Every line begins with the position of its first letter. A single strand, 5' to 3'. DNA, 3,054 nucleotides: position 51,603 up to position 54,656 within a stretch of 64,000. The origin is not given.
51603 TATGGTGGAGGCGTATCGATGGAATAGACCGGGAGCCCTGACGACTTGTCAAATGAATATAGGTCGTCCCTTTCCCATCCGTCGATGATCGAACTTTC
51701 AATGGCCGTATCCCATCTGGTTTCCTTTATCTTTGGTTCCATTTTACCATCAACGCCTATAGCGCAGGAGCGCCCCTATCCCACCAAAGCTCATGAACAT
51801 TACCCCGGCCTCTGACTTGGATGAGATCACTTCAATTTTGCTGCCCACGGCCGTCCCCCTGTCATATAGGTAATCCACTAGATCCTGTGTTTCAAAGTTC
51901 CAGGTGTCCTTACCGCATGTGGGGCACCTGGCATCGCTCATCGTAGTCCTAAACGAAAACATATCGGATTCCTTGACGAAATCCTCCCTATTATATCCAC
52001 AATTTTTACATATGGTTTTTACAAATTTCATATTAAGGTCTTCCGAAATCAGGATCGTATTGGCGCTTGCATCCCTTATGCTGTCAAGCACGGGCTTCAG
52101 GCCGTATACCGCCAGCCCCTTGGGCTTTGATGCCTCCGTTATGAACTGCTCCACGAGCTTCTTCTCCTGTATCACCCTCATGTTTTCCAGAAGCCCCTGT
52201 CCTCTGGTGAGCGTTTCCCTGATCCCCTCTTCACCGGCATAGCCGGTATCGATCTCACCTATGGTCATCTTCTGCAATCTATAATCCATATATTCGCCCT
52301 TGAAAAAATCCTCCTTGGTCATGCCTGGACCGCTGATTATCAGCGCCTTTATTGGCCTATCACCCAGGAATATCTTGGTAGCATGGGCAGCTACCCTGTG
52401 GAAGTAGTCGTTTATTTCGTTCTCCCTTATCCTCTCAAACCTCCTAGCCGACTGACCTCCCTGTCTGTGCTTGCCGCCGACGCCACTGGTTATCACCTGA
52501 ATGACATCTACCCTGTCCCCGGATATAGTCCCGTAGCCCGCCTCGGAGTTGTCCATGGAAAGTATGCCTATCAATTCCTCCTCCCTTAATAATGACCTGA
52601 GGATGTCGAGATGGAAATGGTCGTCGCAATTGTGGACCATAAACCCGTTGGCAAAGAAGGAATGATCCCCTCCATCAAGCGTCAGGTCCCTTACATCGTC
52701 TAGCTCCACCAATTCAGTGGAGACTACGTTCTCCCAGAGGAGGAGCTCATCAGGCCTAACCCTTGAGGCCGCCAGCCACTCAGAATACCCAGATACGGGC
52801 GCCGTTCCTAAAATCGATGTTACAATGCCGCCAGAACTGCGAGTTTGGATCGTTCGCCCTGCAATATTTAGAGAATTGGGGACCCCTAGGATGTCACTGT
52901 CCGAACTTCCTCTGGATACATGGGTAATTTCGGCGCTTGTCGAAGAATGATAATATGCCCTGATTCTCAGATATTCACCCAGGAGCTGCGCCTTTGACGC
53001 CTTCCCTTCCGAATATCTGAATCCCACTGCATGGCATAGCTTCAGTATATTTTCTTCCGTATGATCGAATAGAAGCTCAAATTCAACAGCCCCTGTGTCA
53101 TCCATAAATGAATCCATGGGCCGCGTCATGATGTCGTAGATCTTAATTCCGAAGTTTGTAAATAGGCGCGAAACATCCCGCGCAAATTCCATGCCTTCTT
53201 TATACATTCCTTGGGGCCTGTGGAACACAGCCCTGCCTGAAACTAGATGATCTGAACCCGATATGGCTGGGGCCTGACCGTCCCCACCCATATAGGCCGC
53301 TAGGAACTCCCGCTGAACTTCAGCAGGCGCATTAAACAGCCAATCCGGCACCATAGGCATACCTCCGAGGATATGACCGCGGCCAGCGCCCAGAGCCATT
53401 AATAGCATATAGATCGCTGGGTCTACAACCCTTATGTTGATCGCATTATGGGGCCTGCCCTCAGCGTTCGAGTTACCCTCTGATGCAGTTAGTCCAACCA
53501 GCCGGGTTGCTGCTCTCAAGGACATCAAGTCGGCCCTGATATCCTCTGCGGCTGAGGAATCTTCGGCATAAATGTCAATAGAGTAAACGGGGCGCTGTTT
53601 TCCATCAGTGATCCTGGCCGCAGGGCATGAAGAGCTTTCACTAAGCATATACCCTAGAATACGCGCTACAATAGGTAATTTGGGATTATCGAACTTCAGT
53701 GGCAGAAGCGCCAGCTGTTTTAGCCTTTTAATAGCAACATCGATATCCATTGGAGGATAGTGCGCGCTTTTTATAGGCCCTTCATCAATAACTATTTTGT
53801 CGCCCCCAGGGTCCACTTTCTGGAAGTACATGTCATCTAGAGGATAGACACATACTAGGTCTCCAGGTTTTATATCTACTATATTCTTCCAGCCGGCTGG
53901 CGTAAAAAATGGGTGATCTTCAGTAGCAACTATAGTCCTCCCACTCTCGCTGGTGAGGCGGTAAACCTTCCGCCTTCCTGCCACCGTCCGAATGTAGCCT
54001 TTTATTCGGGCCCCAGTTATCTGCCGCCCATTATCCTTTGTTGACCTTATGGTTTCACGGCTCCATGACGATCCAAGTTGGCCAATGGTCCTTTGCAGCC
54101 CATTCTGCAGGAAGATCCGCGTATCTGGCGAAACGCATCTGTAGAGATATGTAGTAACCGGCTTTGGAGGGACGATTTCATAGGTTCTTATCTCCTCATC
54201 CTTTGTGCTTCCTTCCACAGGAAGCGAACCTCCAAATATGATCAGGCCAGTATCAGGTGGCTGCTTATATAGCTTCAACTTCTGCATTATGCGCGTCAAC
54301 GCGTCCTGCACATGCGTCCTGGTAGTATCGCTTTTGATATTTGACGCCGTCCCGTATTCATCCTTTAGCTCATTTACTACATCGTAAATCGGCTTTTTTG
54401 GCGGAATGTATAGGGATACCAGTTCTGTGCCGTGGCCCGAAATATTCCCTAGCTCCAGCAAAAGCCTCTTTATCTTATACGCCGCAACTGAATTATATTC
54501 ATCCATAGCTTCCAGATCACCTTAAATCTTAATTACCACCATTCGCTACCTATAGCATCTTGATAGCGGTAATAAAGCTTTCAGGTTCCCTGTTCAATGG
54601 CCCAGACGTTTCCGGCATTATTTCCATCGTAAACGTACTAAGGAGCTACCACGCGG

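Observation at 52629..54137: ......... intein inside the aRF1 (translation termination factor) gene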

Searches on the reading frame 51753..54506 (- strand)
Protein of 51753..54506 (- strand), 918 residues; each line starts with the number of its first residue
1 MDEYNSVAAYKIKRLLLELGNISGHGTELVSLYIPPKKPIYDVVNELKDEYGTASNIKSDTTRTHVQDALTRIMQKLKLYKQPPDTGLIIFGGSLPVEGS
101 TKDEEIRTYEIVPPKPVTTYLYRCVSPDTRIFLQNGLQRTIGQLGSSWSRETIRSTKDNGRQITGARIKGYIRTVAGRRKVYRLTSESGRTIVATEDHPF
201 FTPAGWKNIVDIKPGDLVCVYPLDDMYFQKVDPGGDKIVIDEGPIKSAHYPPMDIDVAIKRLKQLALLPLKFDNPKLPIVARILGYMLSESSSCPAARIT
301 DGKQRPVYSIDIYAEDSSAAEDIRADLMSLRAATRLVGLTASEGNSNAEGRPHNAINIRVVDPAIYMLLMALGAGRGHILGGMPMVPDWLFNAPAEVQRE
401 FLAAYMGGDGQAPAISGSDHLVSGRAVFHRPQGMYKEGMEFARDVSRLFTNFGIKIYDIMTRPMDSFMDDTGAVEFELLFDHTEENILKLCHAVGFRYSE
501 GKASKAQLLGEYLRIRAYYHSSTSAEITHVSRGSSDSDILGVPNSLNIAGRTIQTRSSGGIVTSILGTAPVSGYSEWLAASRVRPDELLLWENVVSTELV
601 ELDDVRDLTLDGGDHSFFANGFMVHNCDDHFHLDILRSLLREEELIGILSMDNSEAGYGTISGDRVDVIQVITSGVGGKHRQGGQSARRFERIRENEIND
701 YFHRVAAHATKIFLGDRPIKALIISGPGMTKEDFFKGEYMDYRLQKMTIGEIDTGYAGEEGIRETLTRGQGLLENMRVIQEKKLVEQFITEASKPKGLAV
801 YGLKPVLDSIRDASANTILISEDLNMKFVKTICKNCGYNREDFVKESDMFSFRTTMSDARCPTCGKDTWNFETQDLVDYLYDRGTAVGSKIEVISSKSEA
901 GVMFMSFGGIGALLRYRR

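Call 4: search_protein_families(library=pfam, proteins=[window:51753-54506:-], max_evalue=0.1)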
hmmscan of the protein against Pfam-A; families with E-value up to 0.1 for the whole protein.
window:51753-54506:- (918 aa): 6 families
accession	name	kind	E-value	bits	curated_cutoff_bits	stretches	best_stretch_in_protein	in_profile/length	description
PF03464.20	eRF1_2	-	3.8e-30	105.4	27.1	1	646-773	2-131/133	eRF1 domain 2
PF03463.20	eRF1_1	-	1.4e-19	70.7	23.8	1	14-123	2-110/123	eRF1 domain 1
PF03465.20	eRF1_3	-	6.3e-18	65.7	25.8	1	778-917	1-105/106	eRF1 domain 3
PF14890.11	Intein_splicing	-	8.5e-11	42.3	35.8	1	159-626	29-155/155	Intein splicing domain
PF18854.6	baeRF_family10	-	1.1e-09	39.1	27.1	1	636-751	6-122/143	Bacterial archaeo-eukaryotic release factor family 10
PF18859.6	acVLRF1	-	1.2e-09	38.9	27.1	1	658-722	15-77/130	Actinobacteria/chloroflexi VLRF1 release factor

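Call 5: search_protein_families(library=ncbifam, proteins=[window:51753-54506:-], max_evalue=0.1)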
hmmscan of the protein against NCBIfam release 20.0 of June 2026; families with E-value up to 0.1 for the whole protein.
window:51753-54506:- (918 aa): 14 families
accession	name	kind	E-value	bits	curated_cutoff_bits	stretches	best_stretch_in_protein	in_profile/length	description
TIGR03676.1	aRF1_eRF1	equivalog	3.3e-126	421.4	234.7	2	624-917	112-402/403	peptide chain release factor aRF-1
NF038162.1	RtcB_rel_intein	exception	8.6e-51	172.9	1150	1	119-628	90-580/961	intein-containing RtcB family protein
NF003158.0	PRK04132.1-3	equivalog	9.9e-22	75.9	1750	2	119-226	643-749/1437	replication factor C small subunit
TIGR00111.1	pelota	equivalog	1.1e-15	57.8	177.65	2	646-824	136-303/351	mRNA surveillance protein pelota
NF005852.0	PRK07773.1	equivalog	1.8e-14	53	780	2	124-220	398-492/886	replicative DNA helicase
TIGR01445.1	intein_Nterm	domain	2.2e-11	44.6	24.5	1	124-202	1-83/83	intein N-terminal splicing region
NF038136.1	rSAM_Rv_intein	exception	6.5e-09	35.2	700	1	124-215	76-163/574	intein-containing Rv2578c family radical SAM protein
NF006207.0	PRK08332.1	equivalog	1.4e-08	32.4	2400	1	168-219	936-986/1684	vitamin B12-dependent ribonucleotide reductase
NF041024.1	acVLRF1_NCBI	exception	6.4e-07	29.2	125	1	632-726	62-157/208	acVLRF1 family peptidyl-tRNA hydrolase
NF038098.1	GyrA_w_intein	exception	2e-06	26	1850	1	385-631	323-542/1232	intein-containing DNA gyrase subunit A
NF052289.1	Rv2629_fam_RHF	equivalog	3.5e-06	26.4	320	1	680-822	148-288/357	Rv2629 family ribosome hibernation factor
TIGR01443.1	intein_Cterm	domain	6.6e-06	26.2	15.6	1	604-627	1-24/24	intein C-terminal splicing region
NF011418.0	PRK14845.1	equivalog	0.002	16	756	1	171-220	83-132/1049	translation initiation factor IF-2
NF011491.0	PRK14898.1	equivalog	0.017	13.2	783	0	168-205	140-176/860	DNA-directed RNA polymerase subunit A''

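Call 6: find_homologous_proteins(query=window:51753-54506:-, region=1-918)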
Query window:51753-54506:-, residues 1-918 (918 aa): 96 proteins with E <= 0.001 among 8000 candidates.
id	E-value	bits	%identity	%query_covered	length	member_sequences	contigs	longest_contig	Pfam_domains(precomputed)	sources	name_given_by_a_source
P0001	0.0e+0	1969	94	100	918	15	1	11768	PF03465.21,PF03464.21,PF18854.7,PF18859.7,PF14890.12,PF03463.21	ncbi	-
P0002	0.0e+0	1537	75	100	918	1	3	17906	PF03465.21,PF03464.21,PF18854.7,PF18859.7,PF14890.12,PF03463.21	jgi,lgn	-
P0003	1.5e-286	971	50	74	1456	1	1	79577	PF03465.21,PF03464.21,PF01381.29,PF14528.12,PF14890.12,PF03463.21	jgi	jgi:peptide subunit release factor 1 (eRF1)/intein/homing endonuclease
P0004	3.6e-285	966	48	100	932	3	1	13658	PF03465.21,PF03464.21,PF18854.7,PF18859.7,PF14890.12,PF03463.21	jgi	jgi:peptide chain release factor 1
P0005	1.9e-280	951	47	100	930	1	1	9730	PF03465.21,PF03464.21,PF18854.7,PF18859.7,PF14890.12,PF03463.21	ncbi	-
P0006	8.2e-280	949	47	100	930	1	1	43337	PF03465.21,PF03464.21,PF18854.7,PF18859.7,PF14890.12,PF03463.21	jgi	jgi:peptide chain release factor 1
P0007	2.2e-277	941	47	74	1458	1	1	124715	PF03465.21,PF03464.21,PF18854.7,PF01381.29,PF14528.12,PF14890.12,PF03463.21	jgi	jgi:peptide subunit release factor 1 (eRF1)/intein/homing endonuclease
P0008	5.2e-277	939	46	100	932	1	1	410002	PF03465.21,PF03464.21,PF18854.7,PF18859.7,PF14890.12,PF03463.21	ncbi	ncbi:MAG: peptide chain release factor aRF-1 [Nitrososphaerales archaeon]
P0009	3.1e-272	924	46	100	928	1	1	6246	PF03465.21,PF03464.21,PF18854.7,PF18859.7,PF14890.12,PF03463.21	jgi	jgi:peptide chain release factor 1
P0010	2.9e-271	920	45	100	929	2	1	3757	PF03465.21,PF03464.21,PF18854.7,PF18859.7,PF14890.12,PF03463.21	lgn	-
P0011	2.2e-265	901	45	100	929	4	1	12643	PF03465.21,PF03464.21,PF18854.7,PF18859.7,PF14890.12,PF03463.21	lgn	-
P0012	1.0e-261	889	45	99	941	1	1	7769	PF03465.21,PF03464.21,PF13384.13,PF18854.7,PF18859.7,PF14890.12,PF03463.21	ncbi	ncbi:MAG: peptide chain release factor aRF-1 [Nitrososphaerales archaeon]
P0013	3.0e-258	877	44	99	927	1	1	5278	PF03465.21,PF03464.21,PF18854.7,PF18859.7,PF14890.12,PF03463.21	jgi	jgi:peptide chain release factor 1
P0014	1.0e-253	862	44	100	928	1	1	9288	PF03465.21,PF03464.21,PF18854.7,PF18859.7,PF14890.12,PF03463.21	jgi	jgi:peptide chain release factor 1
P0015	1.8e-253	861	43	74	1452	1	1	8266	PF03465.21,PF03464.21,PF18854.7,PF01381.29,PF14528.12,PF01079.26,PF13560.13,PF14890.12,PF03463.21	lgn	-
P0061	1.9e-184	633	42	45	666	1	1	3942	PF03465.21,PF03464.21,PF18854.7,PF18859.7,PF14890.12,PF03463.21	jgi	jgi:peptide chain release factor 1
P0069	3.5e-172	592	56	25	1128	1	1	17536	PF03465.21,PF03464.21,PF01381.29,PF14528.12,PF01079.26,PF13560.13,PF14890.12,PF03463.21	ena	-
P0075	4.6e-123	430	46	25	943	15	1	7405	PF03465.21,PF03464.21,PF01381.29,PF14528.12,PF13560.13,PF14890.12,PF03463.21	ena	-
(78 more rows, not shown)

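Call 32: search_protein_families(library=pfam, proteins=[P0003, P0075, P0069, P0061], max_evalue=0.01)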
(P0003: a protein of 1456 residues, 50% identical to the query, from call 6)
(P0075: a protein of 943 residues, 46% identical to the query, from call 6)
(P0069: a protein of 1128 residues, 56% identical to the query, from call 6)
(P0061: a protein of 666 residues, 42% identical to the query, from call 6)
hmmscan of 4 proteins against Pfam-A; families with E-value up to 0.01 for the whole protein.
P0003 (1456 aa): 10 families
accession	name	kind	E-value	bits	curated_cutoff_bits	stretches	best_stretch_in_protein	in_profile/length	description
PF03464.20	eRF1_2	-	6.6e-25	88.4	27.1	1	1223-1312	41-132/133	eRF1 domain 2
PF14890.11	Intein_splicing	-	3.5e-24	85.8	35.8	2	138-638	3-155/155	Intein splicing domain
PF03465.20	eRF1_3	-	7.8e-22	78.2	25.8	1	1317-1456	2-106/106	eRF1 domain 3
PF14528.11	LAGLIDADG_3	-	1e-20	74.2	22.5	1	1006-1078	6-82/82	LAGLIDADG-like domain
PF03463.20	eRF1_1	-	1e-16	61.5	23.8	1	20-129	2-110/123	eRF1 domain 1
PF01381.28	HTH_3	-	1.1e-07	32.2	23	1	826-874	1-48/55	Helix-turn-helix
PF18854.6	baeRF_family10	-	3.6e-05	24.5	27.1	0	1224-1273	60-108/143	Bacterial archaeo-eukaryotic release factor family 10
PF13560.12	HTH_31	-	0.00083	20.1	27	1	826-870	6-50/64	Helix-turn-helix domain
PF12844.13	HTH_19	-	0.0055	17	30.2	0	826-870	4-47/64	Helix-turn-helix domain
PF13744.12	HTH_37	-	0.0096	16.1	27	0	833-871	29-68/80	Helix-turn-helix domain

P0075 (943 aa): 13 families
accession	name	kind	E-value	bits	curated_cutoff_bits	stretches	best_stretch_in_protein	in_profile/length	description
PF03464.20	eRF1_2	-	1.9e-27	96.6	27.1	2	709-799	41-133/133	eRF1 domain 2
PF03465.20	eRF1_3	-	5.8e-22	78.6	25.8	1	803-941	2-105/106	eRF1 domain 3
PF14528.11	LAGLIDADG_3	-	3.8e-19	69.1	22.5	1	489-563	4-82/82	LAGLIDADG-like domain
PF03463.20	eRF1_1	-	4.6e-19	69.1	23.8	1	14-137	1-123/123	eRF1 domain 1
PF01381.28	HTH_3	-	1.3e-08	35.2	23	1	311-355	1-45/55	Helix-turn-helix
PF14890.11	Intein_splicing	-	1.8e-07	31.5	35.8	1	210-709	24-155/155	Intein splicing domain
PF13560.12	HTH_31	-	2e-07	31.6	27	1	311-355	6-51/64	Helix-turn-helix domain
PF18854.6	baeRF_family10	-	5.3e-05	24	27.1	0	132-182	5-55/143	Bacterial archaeo-eukaryotic release factor family 10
PF18859.6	acVLRF1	-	0.00032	21.3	27.1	0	710-777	43-108/130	Actinobacteria/chloroflexi VLRF1 release factor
PF01079.26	Hint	-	0.00079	19.5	29.7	1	178-259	8-90/213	Hint module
PF12844.13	HTH_19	-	0.0011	19.3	30.2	1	310-348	3-41/64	Helix-turn-helix domain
PF19769.4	CPxCG_zf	-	0.0044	17.3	27.2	1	843-923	13-90/183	CPxCG-related zinc finger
PF01155.25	HypA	-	0.0082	16.6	28.9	0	847-897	63-101/112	Hydrogenase/urease nickel incorporation, metallochaperone, hypA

P0069 (1128 aa): 11 families
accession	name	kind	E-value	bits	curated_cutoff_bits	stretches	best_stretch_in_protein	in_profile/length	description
PF03464.20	eRF1_2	-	2e-25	90.1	27.1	1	895-985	41-133/133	eRF1 domain 2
PF14890.11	Intein_splicing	-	1.3e-23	83.9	35.8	2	392-895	20-155/155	Intein splicing domain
PF03465.20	eRF1_3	-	8.2e-21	74.9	25.8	1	988-1127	1-105/106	eRF1 domain 3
PF14528.11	LAGLIDADG_3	-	2e-17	63.7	22.5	1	674-750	3-82/82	LAGLIDADG-like domain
PF03463.20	eRF1_1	-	1.5e-16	61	23.8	1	15-123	2-110/123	eRF1 domain 1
PF01079.26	Hint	-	3.2e-08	33.9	29.7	1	122-198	11-84/213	Hint module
PF01381.28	HTH_3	-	4.2e-07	30.3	23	1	497-544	1-48/55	Helix-turn-helix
PF13560.12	HTH_31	-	6.5e-07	30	27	1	495-544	4-54/64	Helix-turn-helix domain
PF18859.6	acVLRF1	-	0.0013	19.4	27.1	0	896-976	43-121/130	Actinobacteria/chloroflexi VLRF1 release factor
PF18854.6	baeRF_family10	-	0.0037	18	27.1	0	896-980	60-139/143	Bacterial archaeo-eukaryotic release factor family 10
PF11781.13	Zn_ribbon_RRN7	-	0.0055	16.8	27.1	0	1067-1083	3-19/32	Zinc-finger of RNA-polymerase I-specific TFIIB, Rrn7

P0061 (666 aa): 6 families
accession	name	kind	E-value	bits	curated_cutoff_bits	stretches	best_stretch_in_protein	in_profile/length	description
PF03464.20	eRF1_2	-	3.2e-33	115.3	27.1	1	394-523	2-133/133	eRF1 domain 2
PF03465.20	eRF1_3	-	1.8e-20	73.8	25.8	1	527-665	2-105/106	eRF1 domain 3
PF03463.20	eRF1_1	-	1.6e-15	57.6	23.8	1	16-123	2-109/123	eRF1 domain 1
PF14890.11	Intein_splicing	-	2e-14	54.1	35.8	1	133-374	2-155/155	Intein splicing domain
PF18859.6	acVLRF1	-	1.7e-07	32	27.1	1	405-475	14-82/130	Actinobacteria/chloroflexi VLRF1 release factor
PF18854.6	baeRF_family10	-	3.6e-07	31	27.1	1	381-503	3-126/143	Bacterial archaeo-eukaryotic release factor family 10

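Call 42: predict_structure(alignment_id=A1)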
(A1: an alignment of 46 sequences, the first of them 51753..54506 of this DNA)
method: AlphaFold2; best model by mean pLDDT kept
length: 918 residues; sequences in the alignment: 46
mean_pLDDT: 72.4   pTM: 0.57
mean pLDDT of the five models: 72.4, 72.2, 71.6, 70.9, 69.0
residues with pLDDT >= 90: 118; 70-90: 474; 50-70: 189; < 50: 137
segments of 3 or more residues with pLDDT < 50: 1-4, 23-27, 36-41, 51-61, 79-85, 99-107, 296-304, 341-354, 377-381, 468-470, 531-569, 638-640, 677-686
pLDDT, mean of each block of 10 residues (from residue 1): 46 56 45 51 51 42 49 48 50 51 49 57 86 86 87 83 83 81 91 90 87 90 73 68 77 77 89 88 83 50 54 75 85 66 34 59 80 58 72 89 89 76 81 82 92 91 63 81 89 89 90 86 62 38 34 34 34 82 82 92 88 81 76 52 71 86 72 64 49 73 87 80 77 74 77 83 76 56 79 81 87 86 81 85 81 81 82 82 80 74 81 79
secondary structure, 60 per line:
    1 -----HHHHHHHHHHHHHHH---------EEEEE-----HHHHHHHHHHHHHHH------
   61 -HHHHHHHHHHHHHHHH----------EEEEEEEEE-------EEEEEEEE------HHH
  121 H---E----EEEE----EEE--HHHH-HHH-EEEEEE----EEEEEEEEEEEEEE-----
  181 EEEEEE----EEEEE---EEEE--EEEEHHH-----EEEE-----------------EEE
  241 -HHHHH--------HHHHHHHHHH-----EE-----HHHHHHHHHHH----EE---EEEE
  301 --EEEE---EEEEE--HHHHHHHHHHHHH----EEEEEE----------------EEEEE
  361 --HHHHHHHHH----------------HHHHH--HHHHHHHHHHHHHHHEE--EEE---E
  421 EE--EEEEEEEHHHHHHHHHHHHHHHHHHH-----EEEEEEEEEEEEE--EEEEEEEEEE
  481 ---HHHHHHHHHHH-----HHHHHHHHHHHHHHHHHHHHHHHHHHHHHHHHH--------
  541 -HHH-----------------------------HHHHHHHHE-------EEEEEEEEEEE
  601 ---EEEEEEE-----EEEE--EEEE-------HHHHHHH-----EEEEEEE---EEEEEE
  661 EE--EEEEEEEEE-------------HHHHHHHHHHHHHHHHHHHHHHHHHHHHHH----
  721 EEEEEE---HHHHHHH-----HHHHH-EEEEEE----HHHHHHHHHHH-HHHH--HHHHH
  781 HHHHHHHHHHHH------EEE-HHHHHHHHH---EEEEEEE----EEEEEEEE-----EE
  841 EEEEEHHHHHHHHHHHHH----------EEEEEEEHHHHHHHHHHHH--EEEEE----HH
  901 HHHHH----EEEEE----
elements in order (helices of 4 or more, strands of 3 or more residues): H6-20 E30-34 H40-54 H62-77 E88-96 E104-111 H118-121 E130-133 E138-140 H143-146 E152-157 E162-175 E181-186 E191-195 E199-202 E205-208 E217-220 E238-240 H242-246 H255-264 H277-287 E297-300 E303-306 E310-314 H317-329 E334-339 E356-360 H363-371 H388-392 H395-409 E414-416 E420-422 E425-431 H432-450 E456-468 E471-480 H484-494 H500-532 H574-581 E590-600 E604-610 E616-619 E622-625 H633-639 E645-651 E655-662 E665-673 H687-716 E721-726 H730-736 H742-746 E748-753 H758-768 H770-773 H776-792 E799-801 H803-811 E815-821 E826-833 E839-845 H846-858 E869-875 H876-887 E890-894 H899-905 E910-914

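Call 45: fold_search(model_id=the predicted structure, library=pdb)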
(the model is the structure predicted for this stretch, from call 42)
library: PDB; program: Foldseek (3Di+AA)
matches with E <= 10: 964; with E <= 0.001: 75
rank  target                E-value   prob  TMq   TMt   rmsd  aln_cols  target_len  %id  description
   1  9i2d_CR               1.8e-19  1.00  0.27  0.54  11.5       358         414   24  NMT1-NAC bound human RNC with 10 amino acid ARF1-linker (released 2026-02-04)
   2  4af1                  3.7e-19  1.00  0.25  0.49   7.9       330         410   28  Archeal Release Factor aRF1 (released 2013-03-20)
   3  5lzt_ii               4.3e-19  1.00  0.18  0.35  16.7       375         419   23  Structure of the mammalian ribosomal termination complex with eRF1 and eRF3. (released 2016-11-30)
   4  3jag_ii               1.4e-18  1.00  0.27  0.53   7.0       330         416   24  Structure of a mammalian ribosomal termination complex with ABCE1, eRF1(AAQ), and the UAA stop codon (released 2015-08-12)
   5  5lzu_ii               1.4e-18  1.00  0.27  0.54  11.2       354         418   24  Structure of the mammalian ribosomal termination complex with accommodated eRF1 (released 2016-11-30)
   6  5lzv_ii               1.7e-18  1.00  0.27  0.53  12.4       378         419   22  Structure of the mammalian ribosomal termination complex with accommodated eRF1(AAQ) and ABCE1. (released 2016-11-30)
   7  6zme_CH               3.1e-18  1.00  0.26  0.53   8.4       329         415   25  SARS-CoV-2 Nsp1 bound to the human CCDC124-80S-eERF1 ribosome complex (released 2020-08-12)
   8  3j5y_A                8.4e-17  1.00  0.18  0.36  16.1       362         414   24  Structure of the mammalian ribosomal pre-termination complex associated with eRF1-eRF3-GDPNP (released 2013-12-25)
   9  5dmq_B                2.3e-16  1.00  0.26  0.56  17.4       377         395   23  Crystal structure of mouse eRF1 in complex with Reverse Transcriptase (RT) of Moloney Murine Leukemia Virus (released 2016-07-06)
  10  4d5n_A                2.5e-16  1.00  0.25  0.46   7.5       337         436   24  Cryo-EM structures of ribosomal 80S complexes with termination factors and cricket paralysis virus IRES reveal the IRE (released 2015-02-04)
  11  8ip8_bl               4.3e-16  1.00  0.26  0.49  12.0       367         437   26  Wheat 80S ribosome stalled on AUG-Stop boron dependently (released 2024-02-21)
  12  6p5n_Aq               1.7e-15  1.00  0.26  0.52   5.3       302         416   27  Structure of a mammalian 80S ribosome in complex with a single translocated Israeli Acute Paralysis Virus IRES and eR (released 2019-09-25)
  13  1dt9                  3.7e-15  1.00  0.26  0.55  15.8       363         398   24  THE CRYSTAL STRUCTURE OF HUMAN EUKARYOTIC RELEASE FACTOR ERF1-MECHANISM OF STOP CODON RECOGNITION AND PEPTIDYL-TRNA HYDR (released 2000-02-02)
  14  5a8l_Q                4.1e-14  1.00  0.26  0.50  12.4       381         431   24  Human eRF1 and the hCMV nascent peptide in the translation termination complex (released 2015-12-02)
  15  8hku_ARF1             6.3e-14  1.00  0.19  0.56   6.8       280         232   23  Cryo-EM Structures and Translocation Mechanism of Crenarchaeota Ribosome (released 2023-08-16)
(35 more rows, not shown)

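Call 51: find_encoding_contigs(protein=P0002, flank=3000, max_places=3)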
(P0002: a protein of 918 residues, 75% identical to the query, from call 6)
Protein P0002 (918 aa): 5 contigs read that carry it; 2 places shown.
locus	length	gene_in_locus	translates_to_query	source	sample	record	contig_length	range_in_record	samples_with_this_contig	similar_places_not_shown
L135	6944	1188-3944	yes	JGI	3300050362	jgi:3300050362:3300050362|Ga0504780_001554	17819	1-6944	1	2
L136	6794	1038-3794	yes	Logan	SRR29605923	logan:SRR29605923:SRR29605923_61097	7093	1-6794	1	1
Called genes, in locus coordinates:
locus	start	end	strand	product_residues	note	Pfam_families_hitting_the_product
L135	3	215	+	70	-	?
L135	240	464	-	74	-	PF09889:DUF2116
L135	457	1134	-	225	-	PF00696:AA_kinase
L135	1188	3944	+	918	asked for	PF03463:eRF1_1, PF14890:Intein_splicing, PF18854:baeRF_family10, PF03464:eRF1_2, PF18859:acVLRF1, PF03465:eRF1_3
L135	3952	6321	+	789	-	PF00133:tRNA-synt_1, PF01406:tRNA-synt_1e (faint), PF09334:tRNA-synt_1g, PF08264:Anticodon_1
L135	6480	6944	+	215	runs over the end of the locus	PF12804:NTP_transf_3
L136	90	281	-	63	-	PF09889:DUF2116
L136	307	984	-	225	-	PF00696:AA_kinase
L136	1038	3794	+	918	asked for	PF03463:eRF1_1, PF14890:Intein_splicing, PF18854:baeRF_family10, PF03464:eRF1_2, PF18859:acVLRF1, PF03465:eRF1_3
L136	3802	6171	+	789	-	PF00133:tRNA-synt_1, PF01406:tRNA-synt_1e (faint), PF09334:tRNA-synt_1g, PF08264:Anticodon_1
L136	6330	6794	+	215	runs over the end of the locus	PF12804:NTP_transf_3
